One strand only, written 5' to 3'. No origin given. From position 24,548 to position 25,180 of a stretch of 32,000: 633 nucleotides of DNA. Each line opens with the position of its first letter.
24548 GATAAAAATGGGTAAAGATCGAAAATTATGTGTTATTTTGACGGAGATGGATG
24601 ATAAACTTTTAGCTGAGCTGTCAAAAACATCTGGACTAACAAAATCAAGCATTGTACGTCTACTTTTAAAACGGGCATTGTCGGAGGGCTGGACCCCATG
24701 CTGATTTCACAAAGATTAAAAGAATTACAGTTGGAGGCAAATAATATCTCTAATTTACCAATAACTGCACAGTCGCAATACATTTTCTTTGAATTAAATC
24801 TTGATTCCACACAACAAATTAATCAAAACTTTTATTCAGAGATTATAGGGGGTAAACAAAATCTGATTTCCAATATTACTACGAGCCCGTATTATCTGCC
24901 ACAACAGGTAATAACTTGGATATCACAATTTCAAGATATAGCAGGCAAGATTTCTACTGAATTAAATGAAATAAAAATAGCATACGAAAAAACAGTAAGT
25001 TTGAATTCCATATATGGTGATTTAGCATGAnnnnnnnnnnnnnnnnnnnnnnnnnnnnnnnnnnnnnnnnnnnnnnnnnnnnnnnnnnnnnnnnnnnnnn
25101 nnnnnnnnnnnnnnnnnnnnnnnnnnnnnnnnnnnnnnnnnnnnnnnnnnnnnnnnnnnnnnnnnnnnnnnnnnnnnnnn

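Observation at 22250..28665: ~6.4-kb integrated element in tRNA-Tyr with no recognisable capsid, replicase or packaging genes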

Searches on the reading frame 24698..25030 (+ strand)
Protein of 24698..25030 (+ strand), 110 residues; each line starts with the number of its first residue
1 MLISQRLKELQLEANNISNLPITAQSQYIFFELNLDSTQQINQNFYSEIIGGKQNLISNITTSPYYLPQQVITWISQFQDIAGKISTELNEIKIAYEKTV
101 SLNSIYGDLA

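Call 11: search_protein_families(library=pfam, max_evalue=0.1, proteins=[window:24698-25030:+])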
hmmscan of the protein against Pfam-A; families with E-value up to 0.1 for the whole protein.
window:24698-25030:+ (110 aa): 1 family
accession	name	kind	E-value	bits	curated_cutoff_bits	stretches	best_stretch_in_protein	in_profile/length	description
PF21616.3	Topo-V_HhH_2_2nd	-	0.058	13.8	27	1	75-98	21-44/58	Topoisomerase V, second (HhH)2 tandem domain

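Call 17: search_protein_families(library=ncbifam, max_evalue=0.01, proteins=[window:24698-25030:+])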
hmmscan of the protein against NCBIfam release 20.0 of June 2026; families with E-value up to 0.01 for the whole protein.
window:24698-25030:+ (110 aa): 0 families

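Call 18: search_protein_families(library=phrogs, max_evalue=0.01, proteins=[window:24698-25030:+])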
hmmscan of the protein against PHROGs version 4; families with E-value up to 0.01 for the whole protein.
window:24698-25030:+ (110 aa): 0 families

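Call 65: search_protein_families(library=padloc, max_evalue=0.01, proteins=[window:24698-25030:+])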
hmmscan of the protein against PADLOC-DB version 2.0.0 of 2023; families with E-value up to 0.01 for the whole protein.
window:24698-25030:+ (110 aa): 0 families
